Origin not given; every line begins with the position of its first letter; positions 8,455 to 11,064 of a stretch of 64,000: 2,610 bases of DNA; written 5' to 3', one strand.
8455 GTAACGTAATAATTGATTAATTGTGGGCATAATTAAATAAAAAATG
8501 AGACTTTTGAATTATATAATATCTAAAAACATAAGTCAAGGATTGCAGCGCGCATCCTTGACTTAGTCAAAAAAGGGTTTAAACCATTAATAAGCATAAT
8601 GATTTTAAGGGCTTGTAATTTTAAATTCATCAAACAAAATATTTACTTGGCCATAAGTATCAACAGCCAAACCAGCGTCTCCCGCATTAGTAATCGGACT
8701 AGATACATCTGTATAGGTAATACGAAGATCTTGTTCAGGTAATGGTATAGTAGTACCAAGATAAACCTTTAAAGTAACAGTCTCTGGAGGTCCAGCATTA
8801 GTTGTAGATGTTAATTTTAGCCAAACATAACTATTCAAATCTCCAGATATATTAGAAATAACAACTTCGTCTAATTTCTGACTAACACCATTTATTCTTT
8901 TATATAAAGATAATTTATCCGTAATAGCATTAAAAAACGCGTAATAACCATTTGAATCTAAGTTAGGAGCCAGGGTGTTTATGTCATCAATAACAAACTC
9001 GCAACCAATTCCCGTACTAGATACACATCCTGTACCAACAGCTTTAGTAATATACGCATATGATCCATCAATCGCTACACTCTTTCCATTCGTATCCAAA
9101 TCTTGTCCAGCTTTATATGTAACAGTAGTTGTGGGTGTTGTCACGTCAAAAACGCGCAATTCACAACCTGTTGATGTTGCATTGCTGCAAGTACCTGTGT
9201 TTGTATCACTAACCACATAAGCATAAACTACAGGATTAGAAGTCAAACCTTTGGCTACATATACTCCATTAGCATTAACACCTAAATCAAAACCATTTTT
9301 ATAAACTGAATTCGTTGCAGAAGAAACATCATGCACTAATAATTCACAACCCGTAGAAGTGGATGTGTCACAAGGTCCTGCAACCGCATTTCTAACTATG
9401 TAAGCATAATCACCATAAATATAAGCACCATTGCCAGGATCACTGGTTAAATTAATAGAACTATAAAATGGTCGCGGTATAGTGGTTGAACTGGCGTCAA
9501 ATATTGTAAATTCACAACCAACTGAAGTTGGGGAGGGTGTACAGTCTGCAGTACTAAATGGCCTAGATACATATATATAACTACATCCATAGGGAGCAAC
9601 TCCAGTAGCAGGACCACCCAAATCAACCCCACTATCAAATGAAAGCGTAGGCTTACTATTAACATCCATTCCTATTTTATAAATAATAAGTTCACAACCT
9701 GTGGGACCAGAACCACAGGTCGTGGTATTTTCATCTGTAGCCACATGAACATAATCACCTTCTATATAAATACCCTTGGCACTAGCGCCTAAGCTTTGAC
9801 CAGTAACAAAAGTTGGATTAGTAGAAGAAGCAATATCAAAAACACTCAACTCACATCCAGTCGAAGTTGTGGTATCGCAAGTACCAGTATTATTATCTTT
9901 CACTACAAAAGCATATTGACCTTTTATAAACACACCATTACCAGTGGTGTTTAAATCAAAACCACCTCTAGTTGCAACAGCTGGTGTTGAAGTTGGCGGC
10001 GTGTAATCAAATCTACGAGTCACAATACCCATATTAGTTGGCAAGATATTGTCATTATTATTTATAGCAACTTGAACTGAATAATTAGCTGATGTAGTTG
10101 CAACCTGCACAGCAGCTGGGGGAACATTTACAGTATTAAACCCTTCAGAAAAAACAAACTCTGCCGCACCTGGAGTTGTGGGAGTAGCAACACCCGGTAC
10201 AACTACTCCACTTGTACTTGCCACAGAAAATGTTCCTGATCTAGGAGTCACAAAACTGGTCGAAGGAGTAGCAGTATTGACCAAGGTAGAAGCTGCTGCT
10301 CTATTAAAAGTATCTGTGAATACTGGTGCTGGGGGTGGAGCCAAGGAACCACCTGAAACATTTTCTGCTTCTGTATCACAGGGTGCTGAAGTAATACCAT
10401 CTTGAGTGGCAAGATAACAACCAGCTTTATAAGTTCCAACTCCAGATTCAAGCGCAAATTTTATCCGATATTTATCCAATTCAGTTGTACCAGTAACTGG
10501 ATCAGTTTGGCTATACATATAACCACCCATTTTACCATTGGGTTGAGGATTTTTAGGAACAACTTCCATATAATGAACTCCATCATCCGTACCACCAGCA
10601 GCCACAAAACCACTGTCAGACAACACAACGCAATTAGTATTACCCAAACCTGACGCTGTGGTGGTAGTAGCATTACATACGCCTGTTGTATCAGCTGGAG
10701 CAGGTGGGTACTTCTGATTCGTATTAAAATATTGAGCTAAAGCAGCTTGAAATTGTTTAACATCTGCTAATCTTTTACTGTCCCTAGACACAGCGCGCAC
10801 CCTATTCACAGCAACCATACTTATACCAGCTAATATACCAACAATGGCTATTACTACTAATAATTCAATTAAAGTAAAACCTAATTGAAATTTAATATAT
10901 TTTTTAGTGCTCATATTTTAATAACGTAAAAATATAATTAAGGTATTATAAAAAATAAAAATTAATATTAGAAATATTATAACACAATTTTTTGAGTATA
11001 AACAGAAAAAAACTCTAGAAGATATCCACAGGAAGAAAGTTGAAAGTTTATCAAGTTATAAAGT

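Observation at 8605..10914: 769-aa type IV pilin with Cys-bracketed LVIVD-like propeller repeats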

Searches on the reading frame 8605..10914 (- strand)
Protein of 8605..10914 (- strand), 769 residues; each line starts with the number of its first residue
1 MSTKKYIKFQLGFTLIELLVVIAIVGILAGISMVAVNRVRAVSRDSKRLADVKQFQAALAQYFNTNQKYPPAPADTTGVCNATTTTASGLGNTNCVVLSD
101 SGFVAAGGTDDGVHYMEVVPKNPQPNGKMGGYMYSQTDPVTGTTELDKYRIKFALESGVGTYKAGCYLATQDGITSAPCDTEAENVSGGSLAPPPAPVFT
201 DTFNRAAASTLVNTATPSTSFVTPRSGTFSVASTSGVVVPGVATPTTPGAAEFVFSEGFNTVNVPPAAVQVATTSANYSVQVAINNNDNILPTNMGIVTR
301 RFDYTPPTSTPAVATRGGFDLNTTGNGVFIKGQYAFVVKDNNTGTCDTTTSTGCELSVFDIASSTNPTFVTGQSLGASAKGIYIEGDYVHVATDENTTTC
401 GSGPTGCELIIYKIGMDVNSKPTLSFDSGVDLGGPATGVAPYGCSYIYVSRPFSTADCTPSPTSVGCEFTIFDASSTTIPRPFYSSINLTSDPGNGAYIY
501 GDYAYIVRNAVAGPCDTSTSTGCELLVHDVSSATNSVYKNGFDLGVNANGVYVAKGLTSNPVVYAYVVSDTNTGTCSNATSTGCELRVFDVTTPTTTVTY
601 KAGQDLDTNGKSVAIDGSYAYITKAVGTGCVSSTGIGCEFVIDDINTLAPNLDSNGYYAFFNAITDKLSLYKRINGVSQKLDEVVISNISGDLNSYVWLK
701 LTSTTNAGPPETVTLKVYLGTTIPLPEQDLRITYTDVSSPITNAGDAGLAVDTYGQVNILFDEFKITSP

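Call 3: search_protein_families(library=pfam, proteins=[window:8605-10914:-], max_evalue=10)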
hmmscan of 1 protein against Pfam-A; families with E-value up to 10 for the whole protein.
window:8605-10914:- (769 aa): 1 family
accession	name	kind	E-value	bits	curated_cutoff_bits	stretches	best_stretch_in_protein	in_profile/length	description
PF07963.17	N_methyl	-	1e-06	28.5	21.2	1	10-32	4-26/27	Prokaryotic N-terminal methylation motif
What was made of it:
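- On Type IV pilin / class III signal peptide proteins (PF07963, TIGR02532): PF07963 28.5 bits against 21.2 (call 3).
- On LVIVD repeat (PF08309 / IPR013211): No hit at E<=10 for the whole protein (call 3).
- On PilY1/PilC adhesins (IPR008707): No such Pfam hit (call 3).
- On RCC1-propeller minor pilin (PilX2-like): No RCC1 Pfam hit (call 3).
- Closest known: PilY1/PilC tip adhesins of diderm T4aP. Different: No Neisseria_PilC/PilY1 Pfam hit here (call 3).
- Checked: Pfam N_methyl PF07963: 28.5 bits against a gathering cutoff of 21.2, residues 10-32 (call 3).
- There is no Pfam hit to any enzyme family (call 3).
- Tried and rejected: No hits (call 3).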

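Call 4: search_protein_families(library=ncbifam, proteins=[window:8605-10914:-], max_evalue=10)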
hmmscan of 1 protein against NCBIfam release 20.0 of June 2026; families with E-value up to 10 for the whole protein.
window:8605-10914:- (769 aa): 14 families
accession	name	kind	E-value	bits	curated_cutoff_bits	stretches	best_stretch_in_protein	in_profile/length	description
TIGR01710.1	typeII_sec_gspG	equivalog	7.8e-08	32.4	88.85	1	12-71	2-61/134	type II secretion system major pseudopilin GspG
NF041775.1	typeIV_PilA_Myxo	equivalog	2.3e-07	31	400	1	10-69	10-69/214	type IV pilin protein PilA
TIGR02532.1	IV_pilin_GFxxxE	domain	3.8e-07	29.7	16.3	1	10-31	1-22/24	prepilin-type N-terminal cleavage/methylation domain-containing protein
TIGR01708.2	typeII_sec_gspH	equivalog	7.2e-07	29.4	80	1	10-61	1-55/169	type II secretion system minor pseudopilin GspH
TIGR02596.1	TIGR02596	subfamily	2.1e-05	24.7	70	1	13-61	1-52/196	Verru_Chthon cassette protein D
NF007862.0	PRK10574.1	equivalog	6.7e-05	23.1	138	1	10-36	4-30/145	prepilin peptidase-dependent pilin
NF007800.0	PRK10506.1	equivalog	0.0007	19.5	158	1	5-60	3-58/163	prepilin peptidase-dependent protein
NF040999.1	pilin_ComGC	equivalog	0.006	16.7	75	1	12-44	3-35/84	competence type IV pilus major pilin ComGC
TIGR02599.1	TIGR02599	subfamily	0.019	14.2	256.5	1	12-59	1-46/361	Verru_Chthon cassette protein C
TIGR01707.1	gspI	equivalog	0.041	14.4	44.35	1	12-38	1-27/101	type II secretion system minor pseudopilin GspI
NF041013.1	T4P_ComGE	equivalog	0.046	13.8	49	1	12-54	5-47/83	competence type IV pilus minor pilin ComGE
TIGR02523.1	type_IV_pilV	equivalog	0.083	13.4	52.2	1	10-59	1-50/139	type IV pilus modification protein PilV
TIGR01711.1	gspJ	equivalog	0.089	12.6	64.85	1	12-40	2-30/192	type II secretion system minor pseudopilin GspJ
NF040982.1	ComGD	equivalog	0.1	13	70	1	12-40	3-32/139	competence type IV pilus minor pilin ComGD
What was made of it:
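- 10879..10914 (-): Prepilin leader peptide, residues 1-12 (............), ending in Gly(-1). N_methyl PF07963 28.5 bits (cutoff 21.2) and TIGR02532 29.7 bits (cutoff 16.3) (calls 3, 4).
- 10369..10878 (-): Complete pilin module, residues 13-182. It comprises the Phe1...Glu5 hydrophobic alpha-1 helix plus a globular head with Cys80/Cys95 and Cys166/Cys179. The nearest NCBIfam models are GspG and PilA major-type pilins, all below equivalog cutoffs (call 4).
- On Type IV pilin / class III signal peptide proteins (PF07963, TIGR02532): TIGR02532 29.7 bits against 16.3 (call 4).
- Checked: TIGR02532: 29.7 bits against 16.3 (call 4).
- The best NCBIfam similarity is to the GspG pseudopilin, and weakly to ComGC (call 4).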

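Call 7: find_homologous_proteins(query=window:8608-10914:-)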
Query window:8608-10914:- (769 aa): 4 proteins with E <= 0.001 among 8000 candidates.
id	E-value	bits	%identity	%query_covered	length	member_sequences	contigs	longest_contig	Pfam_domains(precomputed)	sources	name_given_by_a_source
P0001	0.0e+0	1704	100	100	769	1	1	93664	PF07963.18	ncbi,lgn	-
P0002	9.8e-10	56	45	11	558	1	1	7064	PF07963.18,PF00041.28,PF16656.12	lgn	-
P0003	2.6e-6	44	47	8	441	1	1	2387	PF07963.18,PF00041.28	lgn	-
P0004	8.5e-4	36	40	9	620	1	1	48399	PF04773.19,PF07963.18,PF11617.14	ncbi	ncbi:MAG: MopE-related protein [Candidatus Scalindua sp.]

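Call 10: list_cluster_members(proteins=[P0001])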
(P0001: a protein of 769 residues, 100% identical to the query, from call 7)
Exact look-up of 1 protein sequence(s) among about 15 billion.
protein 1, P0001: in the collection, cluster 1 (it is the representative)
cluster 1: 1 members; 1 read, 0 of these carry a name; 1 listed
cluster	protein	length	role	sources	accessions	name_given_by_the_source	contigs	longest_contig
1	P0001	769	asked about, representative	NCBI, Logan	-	-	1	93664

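Call 19: search_protein_representatives(protein=window:8608-10782:-)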
Query: 725 residues. Proteins with E-value up to 0.001 (for the whole library): 273; up to 1e-10: 116; up to 1e-30: 45. The best 150 are listed.
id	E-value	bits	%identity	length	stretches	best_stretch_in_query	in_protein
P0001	0.0e+00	1609.3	100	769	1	1-725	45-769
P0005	1.2e-137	477.0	36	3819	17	272-351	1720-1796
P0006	1.2e-102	361.3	33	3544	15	284-554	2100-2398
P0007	3.2e-102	359.9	34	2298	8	282-578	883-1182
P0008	2.5e-90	320.5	41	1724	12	451-581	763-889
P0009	1.8e-81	291.3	33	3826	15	288-549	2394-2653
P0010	4.8e-78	279.9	34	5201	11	284-605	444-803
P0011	1.4e-75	271.8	32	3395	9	266-584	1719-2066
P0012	4.5e-73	263.5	35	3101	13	283-565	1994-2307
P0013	3.5e-69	250.6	41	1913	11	284-432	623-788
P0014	7.2e-65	236.4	34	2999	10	275-590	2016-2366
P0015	1.8e-64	235.1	38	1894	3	274-603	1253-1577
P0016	3.1e-60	221.1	42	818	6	283-383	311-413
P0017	1.4e-58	215.6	38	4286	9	280-598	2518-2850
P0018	2.2e-58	214.9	35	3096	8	281-505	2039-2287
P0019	1.0e-57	212.7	47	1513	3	268-547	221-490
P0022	5.2e-55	203.8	40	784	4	434-605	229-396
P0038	8.7e-35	137.0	41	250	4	260-330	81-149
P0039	4.3e-34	134.6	33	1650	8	284-530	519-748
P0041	3.8e-33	131.5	36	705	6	268-370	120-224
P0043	4.4e-33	131.3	42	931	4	447-639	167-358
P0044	5.1e-33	131.1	39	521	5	282-390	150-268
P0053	2.5e-28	115.6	49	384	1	1-135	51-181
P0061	7.1e-24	100.9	51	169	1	1-130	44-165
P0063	1.6e-23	99.7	41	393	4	265-328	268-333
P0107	2.5e-12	62.7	30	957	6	283-354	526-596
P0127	1.1e-09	54.0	42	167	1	1-130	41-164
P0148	8.0e-08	47.8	31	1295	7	269-357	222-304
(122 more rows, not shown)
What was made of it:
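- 10369..10878 (-): 36-51% identity over residues 45-180 to many 150-190-aa stand-alone pilins (call 19).
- On LVIVD repeat (PF08309 / IPR013211): 45 proteins at E<=1e-30 (call 19).
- Checked: An exhaustive search of 1.84 billion representatives gives 273 proteins at E<=1e-3 and 45 at E<=1e-30, mostly matching residues ~305-655 (call 19).
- Tried and rejected: The exhaustive search (call 19) was needed.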

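Call 20: search_protein_families(library=pfam, proteins=[P0016, P0022, P0019, P0038, P0041, P0044, P0008, P0043, P0053, P0061], max_evalue=0.01)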
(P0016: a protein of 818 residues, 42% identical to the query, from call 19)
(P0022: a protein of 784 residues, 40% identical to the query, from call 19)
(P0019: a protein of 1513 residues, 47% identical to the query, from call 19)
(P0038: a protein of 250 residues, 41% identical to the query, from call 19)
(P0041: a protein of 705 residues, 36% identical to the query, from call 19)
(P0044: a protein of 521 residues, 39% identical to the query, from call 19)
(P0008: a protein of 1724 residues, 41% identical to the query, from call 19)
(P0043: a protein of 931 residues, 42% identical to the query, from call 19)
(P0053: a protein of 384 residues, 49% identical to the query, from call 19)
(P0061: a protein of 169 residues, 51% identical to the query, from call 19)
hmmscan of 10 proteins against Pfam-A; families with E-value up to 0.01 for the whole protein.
P0016 (818 aa): 4 families
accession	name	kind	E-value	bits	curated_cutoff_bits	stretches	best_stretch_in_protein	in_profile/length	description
PF08309.17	LVIVD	-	1.6e-17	63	20.2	0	252-271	2-21/42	LVIVD repeat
PF09826.15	Beta_propel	-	4.3e-09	36.2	22.4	0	235-300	333-397/495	Beta propeller domain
PF16383.10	DUF4992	-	0.0008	19.6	29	0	337-359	78-99/183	Domain of unknown function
PF18512.6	BssB_TutG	-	0.0048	17.2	25.6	0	170-188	7-25/66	Benzylsuccinate synthase beta subunit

P0022 (784 aa): 5 families
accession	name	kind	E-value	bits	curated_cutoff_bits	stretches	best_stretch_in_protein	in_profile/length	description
PF08309.17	LVIVD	-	1.4e-22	79.2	20.2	0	521-536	2-17/42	LVIVD repeat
PF13385.13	Laminin_G_3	-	2.4e-20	73.6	27.6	1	630-747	42-150/151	Concanavalin A-like lectin/glucanases superfamily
PF09826.15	Beta_propel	-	2.1e-07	30.6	22.4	0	268-313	373-418/495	Beta propeller domain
PF02210.31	Laminin_G_2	-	3.7e-05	24.6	22.9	1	655-736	34-122/126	Laminin G domain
PF07963.17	N_methyl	-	0.0072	16.3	21.2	0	11-34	3-26/27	Prokaryotic N-terminal methylation motif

P0019 (1513 aa): 2 families
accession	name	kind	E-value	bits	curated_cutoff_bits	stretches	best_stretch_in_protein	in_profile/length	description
PF08309.17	LVIVD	-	6.7e-10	38.6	20.2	0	426-445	23-42/42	LVIVD repeat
PF22237.3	SO2946-like_C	-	9.9e-08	32.6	27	1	915-1067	5-163/163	SO2946-like, C-terminal domain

P0038 (250 aa): 1 family
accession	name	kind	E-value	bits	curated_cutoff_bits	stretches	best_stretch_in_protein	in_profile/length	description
PF08309.17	LVIVD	-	1.9e-20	72.3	20.2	1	57-91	5-38/42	LVIVD repeat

P0041 (705 aa): 3 families
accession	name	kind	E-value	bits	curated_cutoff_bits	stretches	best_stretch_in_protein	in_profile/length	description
PF08309.17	LVIVD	-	4.5e-30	103.1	20.2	2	16-43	1-28/42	LVIVD repeat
PF09826.15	Beta_propel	-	1.3e-08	34.7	22.4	0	218-459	31-214/495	Beta propeller domain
PF23087.1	MRH_ELAPOR1_9th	-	0.0046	17.2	27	0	310-336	171-197/203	ELAPOR1-like, mannose 6-phosphate receptor homology domain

P0044 (521 aa): 5 families
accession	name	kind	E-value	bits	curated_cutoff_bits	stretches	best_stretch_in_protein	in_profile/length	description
PF08309.17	LVIVD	-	9e-11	41.4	20.2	0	277-289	7-19/42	LVIVD repeat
PF09826.15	Beta_propel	-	1.5e-05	24.5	22.4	0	147-206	53-116/495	Beta propeller domain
PF07924.16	NuiA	-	0.00021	22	22.1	0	52-80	96-124/130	Nuclease A inhibitor-like protein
PF12971.12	NAGLU_N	-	0.0048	17.1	28.3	0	183-209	30-56/82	Alpha-N-acetylglucosaminidase (NAGLU) N-terminal domain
PF20259.3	tRNA_Me_trans_M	-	0.0063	16.5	27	0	366-395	34-58/66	tRNA methyl transferase PRC-barrel domain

P0008 (1724 aa): 2 families
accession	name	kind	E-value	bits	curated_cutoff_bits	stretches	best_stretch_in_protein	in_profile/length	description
PF08309.17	LVIVD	-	1e-08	34.8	20.2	0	899-920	16-38/42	LVIVD repeat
PF23206.1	PCDH15_12th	-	0.0021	18.5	27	0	832-862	43-73/115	PCDH15-like domain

P0043 (931 aa): 1 family
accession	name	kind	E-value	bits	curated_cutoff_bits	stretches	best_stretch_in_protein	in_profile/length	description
PF08309.17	LVIVD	-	2.7e-08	33.5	20.2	0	229-240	7-19/42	LVIVD repeat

P0053 (384 aa): 1 family
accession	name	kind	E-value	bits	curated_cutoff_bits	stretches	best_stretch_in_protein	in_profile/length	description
PF07963.17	N_methyl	-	1.9e-06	27.7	21.2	1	15-39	3-27/27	Prokaryotic N-terminal methylation motif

P0061 (169 aa): 1 family
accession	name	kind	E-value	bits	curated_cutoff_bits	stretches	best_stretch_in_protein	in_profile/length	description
PF07963.17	N_methyl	-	0.0031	17.5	21.2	1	9-31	4-26/27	Prokaryotic N-terminal methylation motif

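Call 21: predict_structure(protein=window:8608-10914:-)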
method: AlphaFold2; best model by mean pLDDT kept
length: 769 residues; sequences in the alignment: 1
mean_pLDDT: 37.9   pTM: 0.28
mean pLDDT of the five models: 37.9, 30.0, 29.6, 29.4, 26.1
residues with pLDDT >= 90: 0; 70-90: 16; 50-70: 106; < 50: 647
segments of 3 or more residues with pLDDT < 50: 1-7, 35-113, 115-129, 135-148, 161-178, 187-318, 322-324, 364-367, 394-408, 416-422, 424-769
pLDDT, mean of each block of 10 residues (from residue 1): 42 65 75 50 39 39 35 33 30 38 38 45 44 47 45 52 45 42 49 34 25 24 24 24 26 25 29 31 30 27 31 37 53 65 53 65 53 60 58 46 39 49 43 26 27 26 29 30 28 36 41 38 40 31 28 35 40 39 41 34 30 31 29 29 32 36 33 30 30 29 34 33 33 33 35 34 32
secondary structure, 60 per line:
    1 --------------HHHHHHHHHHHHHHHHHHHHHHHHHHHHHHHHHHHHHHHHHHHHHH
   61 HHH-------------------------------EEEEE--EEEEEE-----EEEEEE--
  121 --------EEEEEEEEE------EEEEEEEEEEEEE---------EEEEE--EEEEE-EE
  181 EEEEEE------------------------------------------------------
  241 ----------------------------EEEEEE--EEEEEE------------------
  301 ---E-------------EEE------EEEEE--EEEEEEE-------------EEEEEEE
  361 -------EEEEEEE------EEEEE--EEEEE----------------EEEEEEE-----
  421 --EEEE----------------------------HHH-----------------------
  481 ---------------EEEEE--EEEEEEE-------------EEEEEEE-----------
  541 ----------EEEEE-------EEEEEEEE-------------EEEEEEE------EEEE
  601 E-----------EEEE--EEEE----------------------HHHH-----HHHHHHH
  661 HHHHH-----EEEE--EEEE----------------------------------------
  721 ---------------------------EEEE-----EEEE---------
elements in order (helices of 4 or more, strands of 3 or more residues): H15-63 E95-99 E102-107 E113-118 E129-137 E144-156 E166-170 E173-177 E179-186 E269-274 E277-282 E318-320 E327-331 E334-340 E354-360 E368-374 E381-385 E388-392 E409-415 E423-426 E496-500 E503-509 E523-529 E551-555 E563-570 E584-590 E597-601 E613-616 E619-622 H645-648 H654-665 E671-674 E677-680 E748-751 E757-760
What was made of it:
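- Tried and rejected: Single-sequence AlphaFold2 of the full protein. pLDDT 37.9, unusable (call 21).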

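Call 29: find_encoding_contigs(protein=P0001, flank=10000, max_places=3)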
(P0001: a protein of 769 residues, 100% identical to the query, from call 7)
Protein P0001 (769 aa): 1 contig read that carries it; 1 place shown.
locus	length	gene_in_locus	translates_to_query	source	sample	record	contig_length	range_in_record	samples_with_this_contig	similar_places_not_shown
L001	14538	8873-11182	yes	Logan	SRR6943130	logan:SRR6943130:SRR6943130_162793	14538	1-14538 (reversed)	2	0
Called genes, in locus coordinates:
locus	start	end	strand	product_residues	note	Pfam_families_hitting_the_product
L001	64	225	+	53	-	PF03779:SPW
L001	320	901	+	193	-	PF01025:GrpE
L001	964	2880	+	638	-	PF00012:HSP70, PF06723:MreB_Mbl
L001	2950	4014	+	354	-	PF00226:DnaJ, PF01556:DnaJ_C, PF00684:DnaJ_CXXCXGXG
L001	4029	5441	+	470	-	PF02874:ATP-synt_ab_N, PF00006:ATP-synt_ab, PF22919:ATP-synt_VA_C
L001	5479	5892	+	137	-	PF02823:ATP-synt_DE_N, PF00401:ATP-synt_DE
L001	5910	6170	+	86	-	PF06902:Fer4_19 (faint), PF13459:Fer4_15, PF13370:Fer4_13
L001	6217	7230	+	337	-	-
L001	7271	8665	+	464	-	-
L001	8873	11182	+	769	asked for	PF07963:N_methyl (weak)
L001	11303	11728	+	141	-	PF00164:Ribosom_S12_S23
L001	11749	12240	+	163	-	PF00177:Ribosomal_S7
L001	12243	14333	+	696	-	PF00009:GTP_EFTU, PF03144:GTP_EFTU_D2, PF22042:EF-G_D2, PF14492:EFG_III, PF16658:RF3_C (weak), PF03764:EFG_IV, PF00679:EFG_C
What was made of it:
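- Checked: The same protein occurs in NCBI and Logan assemblies, and its Logan contig is seen in 2 samples (calls 7, 29).
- The identical protein is recorded from NCBI and from Logan assemblies, and its Logan contig occurs in 2 samples (calls 7, 29).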

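Call 47: find_related_loci(query=window:8608-10782:-, collection=genome_contigs, flank=10000)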
Query window:8608-10782:- (725 aa) in genome_contigs; peptide patterns used: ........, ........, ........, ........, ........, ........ (x = any residue, [..] = any of these).
47 stretches matched a pattern, but none encodes a relative of the query by tblastn (E <= 1e-3).
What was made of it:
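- Tried and rejected: The leaderless protein found no relative in 185,579 species genomes (call 47).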

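Call 57: find_encoding_contigs(protein=P0022, flank=10000, max_places=3)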
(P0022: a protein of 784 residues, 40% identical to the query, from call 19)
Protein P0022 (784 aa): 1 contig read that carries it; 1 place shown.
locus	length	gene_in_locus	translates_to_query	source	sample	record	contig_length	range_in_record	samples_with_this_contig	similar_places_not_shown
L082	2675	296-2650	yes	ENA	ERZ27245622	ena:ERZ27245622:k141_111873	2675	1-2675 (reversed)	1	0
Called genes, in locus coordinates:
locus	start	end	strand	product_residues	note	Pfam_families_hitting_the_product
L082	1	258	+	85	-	?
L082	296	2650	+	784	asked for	PF08309:LVIVD (faint), PF09826:Beta_propel (faint), PF13385:Laminin_G_3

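Call 58: find_encoding_contigs(protein=P0039, flank=10000, max_places=3)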
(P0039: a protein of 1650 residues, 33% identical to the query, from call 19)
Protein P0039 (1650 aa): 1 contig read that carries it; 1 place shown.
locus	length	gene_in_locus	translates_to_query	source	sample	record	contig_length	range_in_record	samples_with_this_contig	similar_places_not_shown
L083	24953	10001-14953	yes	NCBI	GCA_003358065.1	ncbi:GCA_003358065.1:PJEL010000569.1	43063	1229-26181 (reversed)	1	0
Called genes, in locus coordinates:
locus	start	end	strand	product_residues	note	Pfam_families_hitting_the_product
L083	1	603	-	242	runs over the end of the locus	-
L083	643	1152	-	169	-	PF18895:T4SS_pilin (faint)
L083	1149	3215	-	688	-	PF02534:T4SS-DNA_transf (faint), PF10412:TrwB_AAD_bind, PF01935:DUF87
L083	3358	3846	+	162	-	PF06114:Peptidase_M78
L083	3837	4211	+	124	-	-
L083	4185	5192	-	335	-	PF01207:Dus, PF01180:DHO_dh (faint)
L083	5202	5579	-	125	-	PF00072:Response_reg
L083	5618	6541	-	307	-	-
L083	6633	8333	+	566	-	PF05157:MshEN, PF00437:T2SSE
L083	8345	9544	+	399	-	PF28597:T2SSF_N (faint), PF00482:T2SSF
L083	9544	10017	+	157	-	-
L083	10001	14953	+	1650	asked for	PF09826:Beta_propel (faint), PF08309:LVIVD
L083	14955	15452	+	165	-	-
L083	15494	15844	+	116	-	-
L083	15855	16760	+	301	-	PF11104:PilM_2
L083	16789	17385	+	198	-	PF07963:N_methyl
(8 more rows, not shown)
